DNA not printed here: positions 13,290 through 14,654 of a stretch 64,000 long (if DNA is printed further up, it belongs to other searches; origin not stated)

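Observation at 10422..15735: Luciferase-less LuxC/LuxE fatty-acid-reductase-like cassette with its own carrier protein inside a glycan locus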

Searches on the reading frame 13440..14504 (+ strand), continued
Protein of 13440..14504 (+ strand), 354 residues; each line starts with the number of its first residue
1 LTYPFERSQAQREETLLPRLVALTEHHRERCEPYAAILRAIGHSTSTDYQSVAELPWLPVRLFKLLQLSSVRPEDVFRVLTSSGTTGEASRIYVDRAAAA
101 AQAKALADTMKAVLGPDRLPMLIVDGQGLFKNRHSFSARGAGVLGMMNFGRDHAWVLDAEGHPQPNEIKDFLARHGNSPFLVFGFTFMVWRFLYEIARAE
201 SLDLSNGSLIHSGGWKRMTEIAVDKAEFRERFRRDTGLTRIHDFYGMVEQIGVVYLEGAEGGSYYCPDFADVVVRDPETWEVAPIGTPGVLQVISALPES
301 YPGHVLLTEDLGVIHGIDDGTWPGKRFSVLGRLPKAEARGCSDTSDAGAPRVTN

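Call 74: search_protein_families(library=pfam, proteins=[L047:6633-7712:-, L047:5509-6678:-, L047:12207-14525:+, L059:6277-7374:-, L059:12275-13321:+, L059:13493-15103:+, L071:5904-6974:+, L071:12300-13316:+, L056:6197-7309:-, L056:13554-15386:+], max_evalue=0.001)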
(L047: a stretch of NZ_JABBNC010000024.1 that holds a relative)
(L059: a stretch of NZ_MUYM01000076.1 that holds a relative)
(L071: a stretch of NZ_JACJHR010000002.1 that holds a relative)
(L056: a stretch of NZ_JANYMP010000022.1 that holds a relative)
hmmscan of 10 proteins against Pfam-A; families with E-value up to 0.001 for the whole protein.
L047:6633-7712:- (359 aa): 9 families
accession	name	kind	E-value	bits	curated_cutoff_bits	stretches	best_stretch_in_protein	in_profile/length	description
PF02719.21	Polysacc_synt_2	-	8.9e-98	327.5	20.2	1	42-315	1-292/293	Polysaccharide biosynthesis protein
PF01370.27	Epimerase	-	3.3e-25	89.3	20.9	1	42-234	1-209/240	NAD dependent epimerase/dehydratase family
PF16363.11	GDP_Man_Dehyd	-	1e-14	55.2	27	1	43-163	1-131/332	GDP-mannose 4,6 dehydratase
PF01073.25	3Beta_HSD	-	2e-14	53.8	22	1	43-164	1-119/280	3-beta hydroxysteroid dehydrogenase/isomerase family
PF04321.23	RmlD_sub_bind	-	5e-13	49.2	27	1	41-232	2-180/287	RmlD substrate binding domain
PF13460.12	NAD_binding_10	-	3.3e-11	43.8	27.2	1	46-166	1-103/184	NAD(P)H-binding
PF05368.20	NmrA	-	1.2e-08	35.4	27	1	40-158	3-104/298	NmrA-like family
PF07993.18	NAD_binding_4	-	1.4e-07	31.4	20.1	1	44-164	1-139/258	Male sterility protein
PF03435.24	Sacchrp_dh_NADP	-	0.00047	20.9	25.1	0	42-118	1-76/129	Saccharopine dehydrogenase NADP binding domain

L047:5509-6678:- (389 aa): 2 families
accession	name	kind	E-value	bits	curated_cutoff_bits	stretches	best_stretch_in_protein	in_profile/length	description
PF01041.23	DegT_DnrJ_EryC1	-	9.2e-107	357.8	19.8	1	23-384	2-360/360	DegT/DnrJ/EryC1/StrS aminotransferase family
PF00155.27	Aminotran_1_2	-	0.00069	19.4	19.7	0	49-170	46-190/361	Aminotransferase class I and II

L047:12207-14525:+ (772 aa): 0 families

L059:6277-7374:- (365 aa): 5 families
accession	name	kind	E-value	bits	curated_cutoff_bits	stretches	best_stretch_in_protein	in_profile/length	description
PF01041.23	DegT_DnrJ_EryC1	-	4.2e-120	401.7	19.8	1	13-359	8-359/360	DegT/DnrJ/EryC1/StrS aminotransferase family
PF01212.27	Beta_elim_lyase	-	3.9e-08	33.4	27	1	24-258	27-268/288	Beta-eliminating lyase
PF01053.26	Cys_Met_Meta_PP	-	6.7e-08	31.9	27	1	28-158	51-181/381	Cys/Met metabolism PLP-dependent enzyme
PF00266.25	Aminotran_5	-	2e-06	27.5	21.5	1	40-156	54-181/371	Aminotransferase class-V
PF00155.27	Aminotran_1_2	-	2.5e-05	24.1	19.7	1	32-152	45-187/361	Aminotransferase class I and II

L059:12275-13321:+ (348 aa): 1 family
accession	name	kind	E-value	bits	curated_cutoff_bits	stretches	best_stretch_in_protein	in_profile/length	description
PF03706.18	LPG_synthase_TM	-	1e-14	55.2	33.4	1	49-313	7-293/302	Lysylphosphatidylglycerol synthase TM region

L059:13493-15103:+ (536 aa): 1 family
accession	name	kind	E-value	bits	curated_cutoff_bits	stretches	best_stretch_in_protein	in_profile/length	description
PF08310.17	LGFP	-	2.6e-35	121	22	3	304-354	2-53/53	LGFP repeat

L071:5904-6974:+ (356 aa): 2 families
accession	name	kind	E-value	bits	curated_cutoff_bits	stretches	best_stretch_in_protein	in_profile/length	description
PF21360.3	PylC-like_N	-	4.3e-08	33.6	27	1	6-95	1-88/96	PylC-like, N-terminal domain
PF15632.11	ATPgrasp_Ter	-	0.00047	20.4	29.1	0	192-323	4-117/131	ATP-grasp in the biosynthetic pathway with Ter operon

L071:12300-13316:+ (338 aa): 1 family
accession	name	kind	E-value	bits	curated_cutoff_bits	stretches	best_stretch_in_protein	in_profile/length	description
PF03706.18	LPG_synthase_TM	-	9.1e-15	55.3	33.4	1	40-308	3-292/302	Lysylphosphatidylglycerol synthase TM region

L056:6197-7309:- (370 aa): 5 families
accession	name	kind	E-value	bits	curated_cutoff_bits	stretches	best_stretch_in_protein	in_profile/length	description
PF01041.23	DegT_DnrJ_EryC1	-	2.3e-118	396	19.8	1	18-364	8-359/360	DegT/DnrJ/EryC1/StrS aminotransferase family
PF01212.27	Beta_elim_lyase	-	2.8e-07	30.6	27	1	29-265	27-270/288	Beta-eliminating lyase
PF01053.26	Cys_Met_Meta_PP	-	9.3e-07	28.2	27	1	33-161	51-179/381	Cys/Met metabolism PLP-dependent enzyme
PF00266.25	Aminotran_5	-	3.5e-06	26.7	21.5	1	52-161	64-181/371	Aminotransferase class-V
PF00155.27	Aminotran_1_2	-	0.00033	20.4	19.7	1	38-127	46-151/361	Aminotransferase class I and II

L056:13554-15386:+ (610 aa): 1 family
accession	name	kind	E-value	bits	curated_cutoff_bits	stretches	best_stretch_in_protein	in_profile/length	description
PF08310.17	LGFP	-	6e-29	100.6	22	4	377-427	2-53/53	LGFP repeat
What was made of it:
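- The 7 loci without a detected acyltransferase still have the cassette next to PseB/PseC-type genes (call 74).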

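Call 78: search_protein_families(library=ncbifam, proteins=[L086:12303-13232:+, L091:10130-10771:+, L002:6938-7564:+], max_evalue=0.001)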
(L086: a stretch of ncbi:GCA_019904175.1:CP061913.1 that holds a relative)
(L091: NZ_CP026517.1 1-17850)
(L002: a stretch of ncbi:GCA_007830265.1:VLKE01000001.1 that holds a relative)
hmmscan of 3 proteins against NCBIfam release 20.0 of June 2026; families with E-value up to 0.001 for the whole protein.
L086:12303-13232:+ (309 aa): 12 families
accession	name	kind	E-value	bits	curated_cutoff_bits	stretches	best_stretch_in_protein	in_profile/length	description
NF007986.1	PRK10714.1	equivalog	4.4e-47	160.6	529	1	2-302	7-310/316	undecaprenyl-phosphate 4-deoxy-4-formamido-L-arabinose transferase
NF047588.1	GlcsyltransPgfSStrep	equivalog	7.6e-42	143.6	500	1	1-303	1-305/308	glycosyltransferase PgfS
NF041875.1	EPS_EpsD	equivalog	2.3e-08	33.8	370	1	3-113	1-109/325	exopolysaccharide biosynthesis glycosyltransferase EpsD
TIGR03937.1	PgaC_IcaA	equivalog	6.6e-08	31.9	422.3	1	2-93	46-135/407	poly-beta-1,6-N-acetyl-D-glucosamine synthase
TIGR03965.1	mycofact_glyco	equivalog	6.7e-07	28.5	280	1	2-111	75-182/467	mycofactocin biosynthesis glycosyltransferase MftF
TIGR04182.1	glyco_TIGR04182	equivalog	1.8e-05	24.3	325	1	3-291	2-288/293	S-layer glycoprotein N-glycosyltransferase AglJ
NF010496.0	PRK13915.1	equivalog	3e-05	23.2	262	1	2-116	32-150/307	glucosyl-3-phosphoglycerate synthase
NF041394.1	GtaseAglG_Halo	equivalog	4.5e-05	22.9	440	1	1-104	1-103/304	glucosyl-dolichyl phosphate glucuronosyltransferase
TIGR04283.1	glyco_like_mftF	equivalog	0.00011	21.8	182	1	3-133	1-123/221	TIGR04283 family arsenosugar biosynthesis glycosyltransferase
NF041391.1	DPhHxTase_Halo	equivalog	0.00014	20.9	375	1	24-118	11-103/213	dolichyl-phosphate hexose transferase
TIGR04242.1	nodulat_NodC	equivalog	0.00041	19.4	550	1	2-111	49-159/395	chitooligosaccharide synthase NodC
NF058614.1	PPMAGASynPpgS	equivalog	0.00078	18.9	370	0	3-118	2-112/226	polyprenyl-phospho-N-acetylgalactosaminyl synthase PpgS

L091:10130-10771:+ (213 aa): 40 families (the best 25 are shown)
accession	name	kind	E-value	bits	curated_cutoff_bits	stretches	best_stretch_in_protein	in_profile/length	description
TIGR03570.1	NeuD_NnaD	subfamily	8.4e-55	185.5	160.8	1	4-202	2-202/202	NeuD/PglB/VioB family sugar acetyltransferase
NF002060.0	PRK00892.1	subfamily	1.5e-19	70.3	207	2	62-161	74-175/345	UDP-3-O-(3-hydroxymyristoyl)glucosamine N-acyltransferase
TIGR01853.1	lipid_A_lpxD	equivalog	3.8e-18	65.5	242.5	2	61-162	67-167/325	UDP-3-O-(3-hydroxymyristoyl)glucosamine N-acyltransferase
NF003657.0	PRK05289.1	equivalog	1.4e-14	53.9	226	2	119-206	108-195/264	acyl-ACP--UDP-N-acetylglucosamine O-acyltransferase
TIGR01852.1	lipid_A_lpxA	equivalog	1.4e-11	44.1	231.05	1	118-202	102-186/254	acyl-ACP--UDP-N-acetylglucosamine O-acyltransferase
TIGR03532.1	DapD_Ac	equivalog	4e-11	43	231.75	1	90-202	95-209/231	2,3,4,5-tetrahydropyridine-2,6-dicarboxylate N-acetyltransferase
NF058585.1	HptprglPActTf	PfamEq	1.8e-10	40.6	300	1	128-202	82-155/172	heptaprenylglyceryl phosphate O-acetyltransferase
NF007499.0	PRK10092.1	equivalog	7.1e-10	39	314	1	153-202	129-178/183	maltose O-acetyltransferase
NF010933.0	PRK14353.1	equivalog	4.9e-09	35.3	505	1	130-198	356-425/453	bifunctional UDP-N-acetylglucosamine diphosphorylase/glucosamine-1-phosphate N-acetyltransferase GlmU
NF010935.0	PRK14355.1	equivalog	1.4e-08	33.8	718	1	130-196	373-440/459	bifunctional UDP-N-acetylglucosamine diphosphorylase/glucosamine-1-phosphate N-acetyltransferase GlmU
NF007797.0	PRK10502.1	subfamily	1.7e-08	34.3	192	1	147-202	119-174/183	WcaF family extracellular polysaccharide biosynthesis acetyltransferase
NF010934.1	PRK14354.1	equivalog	9e-08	31.1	450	1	130-195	366-432/447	bifunctional UDP-N-acetylglucosamine diphosphorylase/glucosamine-1-phosphate N-acetyltransferase GlmU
NF008808.1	PRK11830.1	equivalog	2e-07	30.8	204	1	90-205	75-197/243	2,3,4,5-tetrahydropyridine-2,6-dicarboxylate N-succinyltransferase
NF000311.1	Vat_ABCDEFH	equivalog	3.8e-07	29.9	300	1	151-202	108-159/201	Vat family streptogramin A O-acetyltransferase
NF010936.0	PRK14356.1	equivalog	3.9e-07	29.3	666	1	129-195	373-440/456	bifunctional UDP-N-acetylglucosamine diphosphorylase/glucosamine-1-phosphate N-acetyltransferase GlmU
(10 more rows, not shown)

L002:6938-7564:+ (208 aa): 44 families (the best 25 are shown)
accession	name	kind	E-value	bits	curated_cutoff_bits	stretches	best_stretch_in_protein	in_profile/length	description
NF007797.0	PRK10502.1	subfamily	4.5e-20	72.1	192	1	39-164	59-177/183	WcaF family extracellular polysaccharide biosynthesis acetyltransferase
NF007240.0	PRK09677.1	equivalog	8e-19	67.9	243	1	108-170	126-188/192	putative lipopolysaccharide biosynthesis O-acetyl transferase WbbJ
NF058585.1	HptprglPActTf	PfamEq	4.4e-17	62.2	300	1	73-174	78-168/172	heptaprenylglyceryl phosphate O-acetyltransferase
NF000311.1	Vat_ABCDEFH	equivalog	5e-17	62.1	300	1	111-173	109-172/201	Vat family streptogramin A O-acetyltransferase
NF007499.0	PRK10092.1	equivalog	1.9e-16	60.4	314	1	52-165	73-182/183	maltose O-acetyltransferase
TIGR04008.1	WcaF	equivalog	1.3e-15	57.8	326.3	1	39-164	58-176/180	colanic acid biosynthesis acetyltransferase WcaF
TIGR03308.1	phn_thr-fam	hypoth_equivalog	1.5e-15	57.6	201.65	1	109-172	105-168/204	phosphonate metabolim protein, transferase hexapeptide repeat family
TIGR03532.1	DapD_Ac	equivalog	2.6e-14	53.4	231.75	1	41-170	95-218/231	2,3,4,5-tetrahydropyridine-2,6-dicarboxylate N-acetyltransferase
TIGR03570.1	NeuD_NnaD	subfamily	2.9e-14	53.1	160.8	1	45-161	93-202/202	NeuD/PglB/VioB family sugar acetyltransferase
NF000490.1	chloram_CatB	equivalog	1.3e-13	50.8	350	1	114-172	112-171/210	type B chloramphenicol O-acetyltransferase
NF033468.1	stregram_VatI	exception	2.2e-13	50.4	415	1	53-172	60-173/208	streptogramin A O-acetyltransferase Vat(I)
NF038307.1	EPS_acetyl_HpsU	equivalog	2.8e-13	49.9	305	1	40-162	59-174/178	hormogonium polysaccharide biosynthesis acetyltransferase HpsU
NF000111.1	stregram_VatD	exception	2.9e-13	50.1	400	1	114-172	115-174/209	streptogramin A O-acetyltransferase Vat(D)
NF000147.1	stregram_VatF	exception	5.8e-13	48.8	400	1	106-169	114-178/221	streptogramin A O-acetyltransferase Vat(F)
NF000097.1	stregram_VatC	exception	9.4e-13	48.5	425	1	51-173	64-180/212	streptogramin A O-acetyltransferase Vat(C)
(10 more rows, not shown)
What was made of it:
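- The Deinococcus partner is a NeuD/PglB/VioB-family sugar N-acetyltransferase, above its cut-off (call 78).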

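Call 79: search_protein_representatives(protein=window:13440-14504:+)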
Query: 354 residues. Proteins with E-value up to 0.001 (for the whole library): 1800; up to 1e-10: 893; up to 1e-30: 339. The best 150 are listed.
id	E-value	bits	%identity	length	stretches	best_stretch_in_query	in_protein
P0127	4.3e-121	421.1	59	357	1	6-349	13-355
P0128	1.5e-103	363.4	52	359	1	4-345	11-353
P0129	9.6e-96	337.7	60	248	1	111-346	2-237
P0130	3.8e-95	335.7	47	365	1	5-346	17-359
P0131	1.8e-93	330.2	48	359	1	5-349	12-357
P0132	3.1e-91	322.9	45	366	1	2-346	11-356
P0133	3.5e-91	322.7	48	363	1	4-349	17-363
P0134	3.4e-89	316.2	50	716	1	1-348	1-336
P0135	3.9e-88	312.7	46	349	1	5-345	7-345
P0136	4.1e-88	312.6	48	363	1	15-345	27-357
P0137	4.4e-87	309.2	43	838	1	4-344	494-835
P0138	1.0e-86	308.0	45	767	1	3-345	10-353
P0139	3.2e-85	303.1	46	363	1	4-344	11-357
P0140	7.0e-84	298.7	43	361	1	5-347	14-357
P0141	1.2e-83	297.9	45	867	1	5-346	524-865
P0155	2.9e-76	273.6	43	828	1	4-347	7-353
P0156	1.2e-75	271.7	44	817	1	4-347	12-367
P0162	4.6e-72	259.8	39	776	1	4-347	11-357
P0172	2.5e-68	247.5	39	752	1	4-345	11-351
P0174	1.3e-67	245.2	42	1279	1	4-348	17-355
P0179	3.6e-66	240.5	41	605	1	8-347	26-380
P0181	1.0e-65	238.9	40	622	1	7-344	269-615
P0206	6.7e-61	223.1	40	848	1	4-345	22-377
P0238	1.1e-55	205.9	36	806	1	8-345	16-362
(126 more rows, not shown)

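Call 80: search_protein_families(library=pfam, proteins=[P0138, P0137, P0141, P0174, P0134, P0181, P0179], max_evalue=0.00001)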
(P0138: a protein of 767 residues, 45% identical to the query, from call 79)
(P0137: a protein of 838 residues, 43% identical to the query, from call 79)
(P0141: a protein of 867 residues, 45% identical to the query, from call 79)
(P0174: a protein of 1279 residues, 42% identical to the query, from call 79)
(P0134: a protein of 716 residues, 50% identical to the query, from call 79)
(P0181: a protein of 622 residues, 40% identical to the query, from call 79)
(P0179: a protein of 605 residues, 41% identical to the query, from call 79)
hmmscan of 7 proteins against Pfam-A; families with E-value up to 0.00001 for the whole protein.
P0138 (767 aa): 2 families
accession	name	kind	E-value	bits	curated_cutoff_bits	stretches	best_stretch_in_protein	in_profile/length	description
PF04443.18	LuxE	-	3e-50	171.7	24.9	1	7-353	22-386/391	Acyl-protein synthetase, LuxE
PF05893.19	LuxC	-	2.3e-28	99.6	21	1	432-756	75-400/401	Acyl-CoA reductase (LuxC)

P0137 (838 aa): 2 families
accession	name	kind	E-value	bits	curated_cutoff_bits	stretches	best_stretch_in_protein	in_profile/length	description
PF04443.18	LuxE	-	5.3e-53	180.7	24.9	1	489-835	21-385/391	Acyl-protein synthetase, LuxE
PF00501.34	AMP-binding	-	4.2e-35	121.7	29.9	1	5-355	5-383/384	AMP-binding enzyme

P0141 (867 aa): 2 families
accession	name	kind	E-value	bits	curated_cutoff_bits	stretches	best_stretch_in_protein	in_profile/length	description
PF04443.18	LuxE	-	1.5e-47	162.7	24.9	1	516-863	19-385/391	Acyl-protein synthetase, LuxE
PF00501.34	AMP-binding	-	5.2e-45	154.3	29.9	1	6-357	3-383/384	AMP-binding enzyme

P0174 (1279 aa): 3 families
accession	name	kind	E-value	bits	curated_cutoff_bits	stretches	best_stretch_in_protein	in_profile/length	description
PF00501.34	AMP-binding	-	2.5e-40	138.9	29.9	1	814-1138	2-383/384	AMP-binding enzyme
PF04443.18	LuxE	-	1.7e-39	136.3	24.9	1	14-352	23-386/391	Acyl-protein synthetase, LuxE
PF05893.19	LuxC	-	2.7e-15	56.6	21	1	435-605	82-241/401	Acyl-CoA reductase (LuxC)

P0134 (716 aa): 2 families
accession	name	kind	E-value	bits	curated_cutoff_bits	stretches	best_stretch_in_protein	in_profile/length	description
PF04443.18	LuxE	-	8.5e-44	150.4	24.9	1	50-333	73-386/391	Acyl-protein synthetase, LuxE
PF05893.19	LuxC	-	4.1e-19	69.2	21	1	406-572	83-239/401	Acyl-CoA reductase (LuxC)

P0181 (622 aa): 3 families
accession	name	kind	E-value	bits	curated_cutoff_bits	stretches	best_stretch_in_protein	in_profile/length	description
PF04443.18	LuxE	-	3.4e-58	197.8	24.9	1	313-619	74-389/391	Acyl-protein synthetase, LuxE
PF25137.1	ADH_Fe_C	-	2.5e-18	66.9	27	1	77-175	5-102/194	Fe-containing alcohol dehydrogenase family, C-terminal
PF00465.25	Fe-ADH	-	1.2e-10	41.7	31.3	1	10-61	115-167/168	Iron-containing alcohol dehydrogenase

P0179 (605 aa): 2 families
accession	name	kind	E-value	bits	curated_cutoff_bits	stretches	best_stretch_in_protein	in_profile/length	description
PF04443.18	LuxE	-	1.4e-44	153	24.9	1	25-379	29-387/391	Acyl-protein synthetase, LuxE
PF05893.19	LuxC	-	1.1e-10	41.4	21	1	476-585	86-187/401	Acyl-CoA reductase (LuxC)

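Call 82: list_cluster_members(proteins=[P0138, P0155, P0156, P0162, P0172, P0137, P0174, P0181, P0206, P0238])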
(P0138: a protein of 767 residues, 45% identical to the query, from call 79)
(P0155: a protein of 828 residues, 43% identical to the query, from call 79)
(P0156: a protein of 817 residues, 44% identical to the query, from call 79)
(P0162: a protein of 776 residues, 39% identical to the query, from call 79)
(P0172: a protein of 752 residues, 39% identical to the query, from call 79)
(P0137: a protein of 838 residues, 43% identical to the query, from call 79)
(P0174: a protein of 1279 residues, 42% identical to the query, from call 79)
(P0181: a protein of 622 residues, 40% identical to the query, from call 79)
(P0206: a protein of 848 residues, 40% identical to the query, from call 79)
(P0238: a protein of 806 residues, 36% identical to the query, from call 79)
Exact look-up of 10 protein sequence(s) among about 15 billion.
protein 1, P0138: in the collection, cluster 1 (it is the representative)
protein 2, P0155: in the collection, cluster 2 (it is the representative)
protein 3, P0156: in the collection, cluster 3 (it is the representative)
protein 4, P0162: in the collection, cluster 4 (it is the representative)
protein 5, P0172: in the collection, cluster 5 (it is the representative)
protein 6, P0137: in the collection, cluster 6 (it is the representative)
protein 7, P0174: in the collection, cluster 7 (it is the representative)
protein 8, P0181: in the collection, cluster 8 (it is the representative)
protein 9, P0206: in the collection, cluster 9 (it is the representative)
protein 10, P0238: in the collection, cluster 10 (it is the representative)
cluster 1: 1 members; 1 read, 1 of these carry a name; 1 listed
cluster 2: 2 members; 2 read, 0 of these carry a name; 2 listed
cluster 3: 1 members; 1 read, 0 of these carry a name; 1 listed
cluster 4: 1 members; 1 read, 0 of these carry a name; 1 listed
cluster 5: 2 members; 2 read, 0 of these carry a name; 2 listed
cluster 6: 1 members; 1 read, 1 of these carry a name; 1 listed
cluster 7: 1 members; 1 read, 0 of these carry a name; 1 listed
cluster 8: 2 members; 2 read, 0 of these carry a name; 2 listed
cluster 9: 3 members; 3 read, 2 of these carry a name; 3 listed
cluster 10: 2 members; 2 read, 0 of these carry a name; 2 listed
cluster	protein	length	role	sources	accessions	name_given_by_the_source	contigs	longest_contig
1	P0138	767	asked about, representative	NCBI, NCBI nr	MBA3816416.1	MAG: hypothetical protein H0X29_07840 [Parachlamydiaceae bacterium] | hypothetical protein [Parachlamydiaceae bacterium]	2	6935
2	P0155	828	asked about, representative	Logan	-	-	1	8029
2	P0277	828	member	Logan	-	-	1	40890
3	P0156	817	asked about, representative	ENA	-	-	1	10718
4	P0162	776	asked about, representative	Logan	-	-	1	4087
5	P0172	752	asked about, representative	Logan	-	-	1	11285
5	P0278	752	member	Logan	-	-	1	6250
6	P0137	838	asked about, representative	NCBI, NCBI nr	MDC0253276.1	AMP-binding protein [Bacteriovoracales bacterium]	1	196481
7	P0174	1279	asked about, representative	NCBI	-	-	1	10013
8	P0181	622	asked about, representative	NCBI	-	-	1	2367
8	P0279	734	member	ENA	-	-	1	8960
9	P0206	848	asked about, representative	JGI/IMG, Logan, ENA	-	-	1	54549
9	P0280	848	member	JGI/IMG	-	hypothetical protein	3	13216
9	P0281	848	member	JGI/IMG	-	hypothetical protein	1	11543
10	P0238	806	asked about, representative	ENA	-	-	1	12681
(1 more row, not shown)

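Call 83: search_protein_families(library=pfam, proteins=[P0279, P0206, P0155], max_evalue=0.00001)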
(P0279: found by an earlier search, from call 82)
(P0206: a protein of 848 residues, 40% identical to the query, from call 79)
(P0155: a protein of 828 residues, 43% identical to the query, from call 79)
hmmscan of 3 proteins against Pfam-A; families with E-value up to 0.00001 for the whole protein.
P0279 (734 aa): 4 families
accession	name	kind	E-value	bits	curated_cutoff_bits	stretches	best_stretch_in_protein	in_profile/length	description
PF04443.18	LuxE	-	1.6e-57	195.6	24.9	1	425-731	74-389/391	Acyl-protein synthetase, LuxE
PF00465.25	Fe-ADH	-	1.8e-29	102.9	31.3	1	16-173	3-167/168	Iron-containing alcohol dehydrogenase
PF25137.1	ADH_Fe_C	-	6.7e-16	59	27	1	189-283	5-99/194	Fe-containing alcohol dehydrogenase family, C-terminal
PF13685.12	Fe-ADH_2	-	3e-07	31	28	0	26-111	13-100/149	Iron-containing alcohol dehydrogenase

P0206 (848 aa): 2 families
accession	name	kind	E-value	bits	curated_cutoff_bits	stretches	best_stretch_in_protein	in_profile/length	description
PF04443.18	LuxE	-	7.8e-86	288.8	24.9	1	15-381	19-390/391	Acyl-protein synthetase, LuxE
PF05893.19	LuxC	-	1.4e-81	274.8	21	1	448-841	6-401/401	Acyl-CoA reductase (LuxC)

P0155 (828 aa): 2 families
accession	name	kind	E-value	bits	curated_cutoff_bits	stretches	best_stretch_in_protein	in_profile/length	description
PF04443.18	LuxE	-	2.8e-43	148.7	24.9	1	5-353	24-388/391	Acyl-protein synthetase, LuxE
PF05893.19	LuxC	-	4.6e-25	88.8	21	1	455-813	31-393/401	Acyl-CoA reductase (LuxC)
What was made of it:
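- Fusions among LuxE relatives (calls 79, 80, 82, 83). Fe-ADH-LuxE fusions point to aldehyde reduction (calls 80, 83). Alcohol dehydrogenase fusions exist (call 83).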
